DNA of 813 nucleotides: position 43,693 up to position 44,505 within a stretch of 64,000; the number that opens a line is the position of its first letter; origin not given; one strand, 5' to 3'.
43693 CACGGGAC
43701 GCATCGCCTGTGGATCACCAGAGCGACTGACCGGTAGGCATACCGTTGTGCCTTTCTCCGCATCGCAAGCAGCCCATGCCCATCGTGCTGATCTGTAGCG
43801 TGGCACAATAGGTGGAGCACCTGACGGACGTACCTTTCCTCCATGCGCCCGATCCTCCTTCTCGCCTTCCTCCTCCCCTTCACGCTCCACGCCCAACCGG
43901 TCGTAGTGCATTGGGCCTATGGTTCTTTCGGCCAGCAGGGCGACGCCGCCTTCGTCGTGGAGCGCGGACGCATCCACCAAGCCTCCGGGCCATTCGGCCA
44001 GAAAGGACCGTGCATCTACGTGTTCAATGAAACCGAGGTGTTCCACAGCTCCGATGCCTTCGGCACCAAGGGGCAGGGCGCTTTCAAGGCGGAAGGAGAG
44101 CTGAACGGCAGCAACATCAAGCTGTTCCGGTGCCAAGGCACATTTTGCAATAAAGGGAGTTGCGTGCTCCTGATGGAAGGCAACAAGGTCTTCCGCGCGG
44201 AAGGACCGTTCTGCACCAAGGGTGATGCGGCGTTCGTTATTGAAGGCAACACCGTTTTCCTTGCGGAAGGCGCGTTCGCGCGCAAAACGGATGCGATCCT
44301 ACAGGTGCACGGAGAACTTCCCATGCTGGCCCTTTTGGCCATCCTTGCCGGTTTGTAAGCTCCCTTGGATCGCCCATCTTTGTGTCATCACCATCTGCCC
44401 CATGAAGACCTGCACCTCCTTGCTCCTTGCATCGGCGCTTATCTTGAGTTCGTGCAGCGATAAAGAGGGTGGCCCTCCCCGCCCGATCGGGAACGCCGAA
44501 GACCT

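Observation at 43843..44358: Secreted protein built from six tandem ~23-aa G-x-F-(G/C)-x-K-G…E-G-N-x-V-F repeats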

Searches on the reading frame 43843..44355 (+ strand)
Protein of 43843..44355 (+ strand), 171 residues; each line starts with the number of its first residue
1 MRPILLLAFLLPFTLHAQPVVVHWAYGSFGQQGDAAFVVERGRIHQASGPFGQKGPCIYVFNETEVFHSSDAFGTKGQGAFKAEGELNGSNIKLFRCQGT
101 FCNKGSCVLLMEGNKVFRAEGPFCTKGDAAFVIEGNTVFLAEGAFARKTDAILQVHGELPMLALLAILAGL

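Call 3: search_protein_families(library=pfam, proteins=[window:43843-44355:+], max_evalue=1)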
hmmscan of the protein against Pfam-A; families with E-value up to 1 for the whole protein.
window:43843-44355:+ (171 aa): 1 family
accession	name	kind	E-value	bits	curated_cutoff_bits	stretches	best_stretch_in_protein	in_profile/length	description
PF13229.12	Beta_helix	-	0.13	12.3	25.9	1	24-138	43-158/158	Right handed beta helix region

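Call 4: search_protein_families(library=ncbifam, proteins=[window:43843-44355:+], max_evalue=1)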
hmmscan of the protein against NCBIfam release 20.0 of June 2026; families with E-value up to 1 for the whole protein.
window:43843-44355:+ (171 aa): 0 families

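Call 7: find_homologous_proteins(query=window:43843-44355:+, max_evalue=0.01)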
Query window:43843-44355:+ (171 aa): 26 proteins with E <= 0.01 among 121 candidates.
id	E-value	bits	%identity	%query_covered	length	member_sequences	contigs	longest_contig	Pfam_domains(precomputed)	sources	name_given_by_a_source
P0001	4.1e-103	361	93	92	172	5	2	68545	-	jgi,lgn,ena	jgi:hypothetical protein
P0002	1.9e-85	303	79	90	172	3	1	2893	-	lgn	-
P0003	4.4e-84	299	77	85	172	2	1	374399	-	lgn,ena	-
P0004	4.7e-84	299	78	90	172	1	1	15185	-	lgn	-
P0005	6.7e-84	298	76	100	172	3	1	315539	-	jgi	jgi:hypothetical protein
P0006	5.5e-83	295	76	91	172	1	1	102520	-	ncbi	-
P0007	1.8e-82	293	79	85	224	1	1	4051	-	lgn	-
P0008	1.9e-81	290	75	90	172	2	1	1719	-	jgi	-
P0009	2.1e-81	290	75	100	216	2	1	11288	-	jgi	-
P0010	5.6e-81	289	78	95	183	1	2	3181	-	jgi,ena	-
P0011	7.7e-81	288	73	98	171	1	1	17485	-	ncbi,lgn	-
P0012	2.8e-80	286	73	100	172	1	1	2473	-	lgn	-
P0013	5.6e-80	285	76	91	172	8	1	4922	-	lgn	-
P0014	2.9e-79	283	73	100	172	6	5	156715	-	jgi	jgi:hypothetical protein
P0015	1.1e-78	281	75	90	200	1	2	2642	-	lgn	-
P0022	1.0e-58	216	62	98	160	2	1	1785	PF21786.4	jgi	jgi:hypothetical protein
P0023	3.0e-47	179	51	94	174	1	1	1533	-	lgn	-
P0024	4.4e-44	168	53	96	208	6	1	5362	-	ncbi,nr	ncbi:MAG TPA: hypothetical protein PLP28_01500 [Flavobacteriales bacterium]|nr:hypothetical protein 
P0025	2.5e-42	163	49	96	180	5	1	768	-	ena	-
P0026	6.8e-32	129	62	61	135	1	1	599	-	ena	-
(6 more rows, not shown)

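Call 11: search_protein_families(library=pfam, alignment_id=A1, max_evalue=1)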
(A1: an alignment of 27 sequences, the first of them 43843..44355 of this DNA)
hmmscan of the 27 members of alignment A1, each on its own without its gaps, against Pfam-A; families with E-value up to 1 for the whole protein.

A. member 1, window:43843-44355:+ (171 aa): 1 family
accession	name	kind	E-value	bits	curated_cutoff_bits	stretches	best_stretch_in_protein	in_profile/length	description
PF13229.12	Beta_helix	-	0.13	12.3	25.9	1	24-138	43-158/158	Right handed beta helix region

B. families by the number of members that match (of 27 scanned): 8 families
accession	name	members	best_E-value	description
PF21786.3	Bflower_3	19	1.1e-07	6-fold beta flower protein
PF19837.4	DUF6316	5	0.091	Domain of unknown function (DUF6316)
PF02088.20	Ornatin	2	0.096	Ornatin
PF13229.12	Beta_helix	2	0.12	Right handed beta helix region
PF00993.25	MHC_II_alpha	1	0.08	Class II histocompatibility antigen, alpha domain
PF20138.4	DUF6528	1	0.2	Family of unknown function (DUF6528)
PF09193.15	CholecysA-Rec_N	1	0.2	Cholecystokinin A receptor, N-terminal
PF08846.15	DUF1816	1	0.29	Domain of unknown function (DUF1816)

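Call 17: search_protein_families(library=pfam, proteins=[P0022, P0024, P0023, P0025, P0001, P0005, P0011, P0014, P0026], max_evalue=10)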
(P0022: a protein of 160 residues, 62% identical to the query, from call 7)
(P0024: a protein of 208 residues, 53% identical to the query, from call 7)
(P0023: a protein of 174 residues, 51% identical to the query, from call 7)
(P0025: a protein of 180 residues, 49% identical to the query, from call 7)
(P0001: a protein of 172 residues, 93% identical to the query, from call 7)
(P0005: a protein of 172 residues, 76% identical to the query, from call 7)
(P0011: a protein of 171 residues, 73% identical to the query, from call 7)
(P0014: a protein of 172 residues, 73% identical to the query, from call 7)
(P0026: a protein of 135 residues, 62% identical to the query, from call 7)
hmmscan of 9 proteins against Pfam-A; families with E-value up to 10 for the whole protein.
P0022 (160 aa): 2 families
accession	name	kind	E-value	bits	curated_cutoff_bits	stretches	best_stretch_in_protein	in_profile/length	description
PF21786.3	Bflower_3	-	1.1e-07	32.2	34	1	27-154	8-125/125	6-fold beta flower protein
PF00993.25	MHC_II_alpha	-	0.08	13.1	23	1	41-68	6-35/81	Class II histocompatibility antigen, alpha domain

P0024 (208 aa): 2 families
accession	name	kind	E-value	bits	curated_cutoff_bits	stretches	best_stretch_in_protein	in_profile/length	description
PF21786.3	Bflower_3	-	0.0014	19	34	1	72-154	11-88/125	6-fold beta flower protein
PF19837.4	DUF6316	-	0.099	12.9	28.5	1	177-193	31-47/55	Domain of unknown function (DUF6316)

P0023 (174 aa): 2 families
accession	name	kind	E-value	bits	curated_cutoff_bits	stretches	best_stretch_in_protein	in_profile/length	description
PF21786.3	Bflower_3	-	0.06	13.7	34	1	134-168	94-122/125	6-fold beta flower protein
PF20138.4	DUF6528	-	0.2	10.9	23.5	1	101-160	240-301/327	Family of unknown function (DUF6528)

P0025 (180 aa): 2 families
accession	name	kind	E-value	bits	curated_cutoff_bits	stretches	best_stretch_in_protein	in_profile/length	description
PF21786.3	Bflower_3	-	0.00026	21.3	34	2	63-125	10-68/125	6-fold beta flower protein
PF09193.15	CholecysA-Rec_N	-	0.2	12.1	27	1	100-128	10-37/47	Cholecystokinin A receptor, N-terminal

P0001 (172 aa): 1 family
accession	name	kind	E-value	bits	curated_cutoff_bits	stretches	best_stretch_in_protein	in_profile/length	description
PF13229.12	Beta_helix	-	0.12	12.5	25.9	1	54-139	22-110/158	Right handed beta helix region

P0005 (172 aa): 0 families

P0011 (171 aa): 1 family
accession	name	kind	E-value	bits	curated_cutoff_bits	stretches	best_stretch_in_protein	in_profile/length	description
PF21786.3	Bflower_3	-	0.037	14.4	34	1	109-164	74-124/125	6-fold beta flower protein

P0014 (172 aa): 0 families

P0026 (135 aa): 1 family
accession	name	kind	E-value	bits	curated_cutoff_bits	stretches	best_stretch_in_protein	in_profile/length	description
PF21786.3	Bflower_3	-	0.0095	16.3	34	1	51-128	54-124/125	6-fold beta flower protein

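Call 18: predict_structure(alignment_id=A1)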
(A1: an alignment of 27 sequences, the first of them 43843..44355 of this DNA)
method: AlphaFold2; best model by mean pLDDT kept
length: 171 residues; sequences in the alignment: 27
mean_pLDDT: 89.6   pTM: 0.83
mean pLDDT of the five models: 89.6, 88.5, 85.9, 82.9, 79.2
residues with pLDDT >= 90: 120; 70-90: 39; 50-70: 12; < 50: 0
segments of 3 or more residues with pLDDT < 50: none
pLDDT, mean of each block of 10 residues (from residue 1): 72 68 87 92 92 93 96 93 84 94 95 95 94 94 88 92 95 88
secondary structure, 60 per line:
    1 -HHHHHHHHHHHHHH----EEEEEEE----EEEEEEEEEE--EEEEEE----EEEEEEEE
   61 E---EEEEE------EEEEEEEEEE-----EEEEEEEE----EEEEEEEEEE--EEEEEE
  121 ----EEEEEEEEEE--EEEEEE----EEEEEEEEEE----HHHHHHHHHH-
elements in order: H2-15 E20-26 E31-40 E43-48 E53-61 E65-69 E76-85 E91-98 E103-112 E115-120 E125-134 E137-142 E147-156 H161-170

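Call 20: search_protein_representatives(alignment_id=A1)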
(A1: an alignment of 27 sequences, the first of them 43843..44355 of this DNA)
Query: 27 sequences, 172 profile positions. Proteins with E-value up to 0.001 (for the whole library): 34; up to 1e-10: 17; up to 1e-30: 5. The best 34 are listed.
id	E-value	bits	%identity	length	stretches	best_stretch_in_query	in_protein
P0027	5.9e-67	240.9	-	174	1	4-172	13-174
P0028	1.2e-50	187.8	-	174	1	2-171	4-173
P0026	4.9e-48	179.3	-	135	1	42-172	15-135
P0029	1.7e-38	148.2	-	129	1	78-171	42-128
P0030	4.9e-32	127.2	-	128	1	75-172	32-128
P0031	4.3e-30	120.9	-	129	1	55-157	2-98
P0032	3.3e-27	111.5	-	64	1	110-172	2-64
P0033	3.4e-27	111.5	-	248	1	6-87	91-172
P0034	9.3e-26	106.8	-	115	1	1-95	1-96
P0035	7.3e-24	100.6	-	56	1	117-172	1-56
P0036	2.6e-21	92.3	-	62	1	111-172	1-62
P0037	1.2e-18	83.7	-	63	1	110-170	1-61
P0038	3.2e-18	82.2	-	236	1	102-172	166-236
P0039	5.2e-14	68.5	-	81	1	8-65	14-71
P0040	1.7e-12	63.6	-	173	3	94-151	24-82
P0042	7.4e-11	58.3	-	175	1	8-170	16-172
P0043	1.7e-09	53.9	-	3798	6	27-163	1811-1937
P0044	2.0e-08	50.3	-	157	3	128-169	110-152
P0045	5.5e-08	48.9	-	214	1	4-160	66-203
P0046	1.4e-07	47.6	-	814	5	18-155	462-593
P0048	4.0e-06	42.9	-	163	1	5-170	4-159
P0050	7.1e-06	42.1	-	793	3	25-148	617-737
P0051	2.2e-05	40.5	-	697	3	26-147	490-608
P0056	3.2e-04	36.7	-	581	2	23-154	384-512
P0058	6.3e-04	35.7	-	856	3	23-154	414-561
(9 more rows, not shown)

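Call 21: search_protein_families(library=pfam, proteins=[P0040, P0042, P0044, P0045, P0046, P0048, P0050, P0051, P0056, P0058], max_evalue=0.01)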
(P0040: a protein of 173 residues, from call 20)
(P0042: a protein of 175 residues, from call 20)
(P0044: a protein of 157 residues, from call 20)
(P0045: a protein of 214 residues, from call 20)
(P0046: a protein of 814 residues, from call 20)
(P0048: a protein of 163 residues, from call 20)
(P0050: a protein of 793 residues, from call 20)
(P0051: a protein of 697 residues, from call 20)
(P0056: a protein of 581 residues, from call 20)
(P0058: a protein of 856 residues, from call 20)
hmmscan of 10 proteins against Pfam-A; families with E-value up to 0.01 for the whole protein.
P0040 (173 aa): 1 family
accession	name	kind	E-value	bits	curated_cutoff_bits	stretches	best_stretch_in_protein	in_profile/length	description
PF21786.3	Bflower_3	-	2.1e-06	28.1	34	1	34-144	7-108/125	6-fold beta flower protein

P0042 (175 aa): 1 family
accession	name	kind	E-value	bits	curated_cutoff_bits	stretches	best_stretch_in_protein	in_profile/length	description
PF21786.3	Bflower_3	-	1e-07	32.3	34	1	37-142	7-104/125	6-fold beta flower protein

P0044 (157 aa): 1 family
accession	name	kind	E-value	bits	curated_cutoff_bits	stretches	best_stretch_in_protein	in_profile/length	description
PF21786.3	Bflower_3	-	1.3e-05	25.6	34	1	51-127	9-87/125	6-fold beta flower protein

P0045 (214 aa): 7 families
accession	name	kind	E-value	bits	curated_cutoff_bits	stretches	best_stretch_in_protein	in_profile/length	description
PF21786.3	Bflower_3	-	8.5e-16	58.4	34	2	80-171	17-108/125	6-fold beta flower protein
PF04619.18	Adhesin_Dr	-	5.4e-06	26.8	23.6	0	136-172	92-129/139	Dr-family adhesin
PF22682.2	Ribosomal_uL24m-like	-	7.2e-05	22.9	29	0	180-200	3-23/223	Large ribosomal subunit protein uL24m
PF17490.7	Tnp_22_dsRBD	-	0.0022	18.4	22.2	0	165-187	22-44/65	L1 transposable element dsRBD-like domain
PF13051.11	DUF3912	-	0.0028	18.3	23.1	0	159-180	14-35/92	Protein of unknown function (DUF3912)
PF00993.25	MHC_II_alpha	-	0.0062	16.7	23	0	165-188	10-33/81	Class II histocompatibility antigen, alpha domain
PF11834.13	KHA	-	0.0092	16.4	29.6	0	115-125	56-66/67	KHA, dimerisation domain of potassium ion channel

P0046 (814 aa): 0 families

P0048 (163 aa): 1 family
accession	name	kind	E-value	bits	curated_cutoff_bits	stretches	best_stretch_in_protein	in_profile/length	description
PF21786.3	Bflower_3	-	2.4e-06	27.9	34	1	93-152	65-122/125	6-fold beta flower protein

P0050 (793 aa): 1 family
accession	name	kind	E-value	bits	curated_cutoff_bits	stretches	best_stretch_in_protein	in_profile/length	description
PF14099.13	Polysacc_lyase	-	0.00052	20.4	29.9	1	411-468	128-182/210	Polysaccharide lyase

P0051 (697 aa): 0 families

P0056 (581 aa): 1 family
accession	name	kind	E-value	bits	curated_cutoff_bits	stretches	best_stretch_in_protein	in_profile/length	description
PF14262.12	Cthe_2159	-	0.0043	16.8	25.8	1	339-437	168-257/262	Carbohydrate-binding domain-containing protein Cthe_2159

P0058 (856 aa): 2 families
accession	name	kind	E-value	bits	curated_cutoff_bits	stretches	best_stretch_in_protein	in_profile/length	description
PF23148.1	Gp77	-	3.7e-18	66.3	27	1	774-851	1-83/84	Podophage GP4 fiber-tail adaptor protein gp77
PF22598.2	CdsD_PD2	-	0.0064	16.8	27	0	428-452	16-41/61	CdsD, periplasmic PD2 domain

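Call 22: fold_search(model_id=the predicted structure, library=pdb)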
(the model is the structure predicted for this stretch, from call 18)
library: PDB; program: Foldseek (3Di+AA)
matches with E <= 10: 555; with E <= 0.001: 0
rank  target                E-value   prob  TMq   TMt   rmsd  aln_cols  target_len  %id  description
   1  1zxu                  7.1e-02  0.51  0.24  0.25  10.2       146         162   13  X-ray structure of protein from arabidopsis thaliana AT5G01750 (released 2005-06-21)
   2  9bhs_B                1.7e-01  0.15  0.16  0.12  15.1       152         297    7  Crystal structure of the WDR domain of human DCAF1 in complex with OICR-9939 compound (released 2024-05-01)
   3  3tto_C                1.8e-01  0.16  0.17  0.05  13.8       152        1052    7  Crystal structure of Leuconostoc mesenteroides NRRL B-1299 N-terminally truncated dextransucrase DSR-E in triclinic fo (released 2012-01-25)
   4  3tto_B                2.0e-01  0.23  0.18  0.05  12.8       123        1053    8  Crystal structure of Leuconostoc mesenteroides NRRL B-1299 N-terminally truncated dextransucrase DSR-E in triclinic fo (released 2012-01-25)
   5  3tto_A                2.2e-01  0.15  0.17  0.05  14.2       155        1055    6  Crystal structure of Leuconostoc mesenteroides NRRL B-1299 N-terminally truncated dextransucrase DSR-E in triclinic fo (released 2012-01-25)
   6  5cll_B                2.4e-01  0.18  0.19  0.21  12.4       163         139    8  Truncated Ran wild type in complex with GDP-BeF and RanBD1 (released 2015-09-09)
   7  9yv4_A                2.7e-01  0.13  0.16  0.11  14.8       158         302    9  Crystal structure of the human DCAF1 WDR domain in complex with OICR-41109 (released 2025-11-26)
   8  3ttq                  2.7e-01  0.09  0.15  0.05  14.3       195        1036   11  Crystal structure of Leuconostoc mesenteroides NRRL B-1299 N-terminally truncated dextransucrase DSR-E in orthorhombic a (released 2012-01-25)
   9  3s25                  3.0e-01  0.08  0.14  0.11  12.6       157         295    7  Crystal structure of a 7-bladed beta-propeller-like protein (EUBREC_1955) from Eubacterium rectale ATCC 33656 at 1.88 A  (released 2011-06-08)
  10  8zqi_A                3.2e-01  0.07  0.16  0.12  16.6       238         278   11  Glucose bound Toxascaris leonina galectin (Tl-gal) W77F/W212F (released 2025-06-04)
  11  9ayr_A                3.4e-01  0.23  0.24  0.07   8.5       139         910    7  Structure of a Ric1-Rgp1-Rab6 activation intermediate (released 2024-12-11)
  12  5d9b                  3.7e-01  0.16  0.27  0.18  12.1       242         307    6  Luciferin-regenerating enzyme solved by SIRAS using XFEL (refined against native data) (released 2015-09-23)
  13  2a5z_C                4.5e-01  0.04  0.12  0.09  15.4       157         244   10  Crystal Structure of Protein of Unknown Function SO2946 from Shewanella oneidensis MR-1 (released 2005-08-16)
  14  3u4y_A                4.8e-01  0.07  0.15  0.09  13.4       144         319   13  The crystal structure of a functionally unknown protein (Dtox_1751) from Desulfotomaculum acetoxidans DSM 771. (released 2011-10-26)
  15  8bmz_A                5.3e-01  0.20  0.28  0.18  10.1       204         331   11  Bacteroides thetaiotaomicron surface lipoprotein BT1954 bound to adenosylcobalamin (released 2023-08-16)
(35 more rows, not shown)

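Call 23: find_encoding_contigs(protein=P0005, flank=6000, max_places=3)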
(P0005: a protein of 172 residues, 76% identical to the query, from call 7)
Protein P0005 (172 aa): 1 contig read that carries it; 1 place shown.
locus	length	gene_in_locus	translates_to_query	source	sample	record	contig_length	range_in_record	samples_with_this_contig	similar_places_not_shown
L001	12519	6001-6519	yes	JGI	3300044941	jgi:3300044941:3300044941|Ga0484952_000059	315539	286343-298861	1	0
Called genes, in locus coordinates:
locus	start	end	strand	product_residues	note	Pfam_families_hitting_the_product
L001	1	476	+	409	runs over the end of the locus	PF00691:OmpA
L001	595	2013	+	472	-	PF02321:OEP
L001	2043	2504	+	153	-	PF03168:LEA_2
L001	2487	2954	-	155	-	-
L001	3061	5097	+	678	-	PF03190:Thioredox_DsbH, PF13899:Thioredoxin_7, PF07470:Glyco_hydro_88 (faint)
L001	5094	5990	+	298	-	-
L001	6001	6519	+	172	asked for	-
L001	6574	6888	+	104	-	-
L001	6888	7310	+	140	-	PF13470:PIN_3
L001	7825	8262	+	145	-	-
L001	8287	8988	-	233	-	PF00814:TsaD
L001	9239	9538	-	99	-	PF02036:SCP2, PF14864:Alkyl_sulf_C (weak)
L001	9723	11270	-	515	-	PF02771:Acyl-CoA_dh_N, PF02770:Acyl-CoA_dh_M, PF00441:Acyl-CoA_dh_1, PF08028:Acyl-CoA_dh_2, PF02036:SCP2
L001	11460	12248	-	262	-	PF00106:adh_short, PF01370:Epimerase (faint), PF08659:KR, PF13561:adh_short_C2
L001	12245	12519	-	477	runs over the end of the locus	PF00171:Aldedh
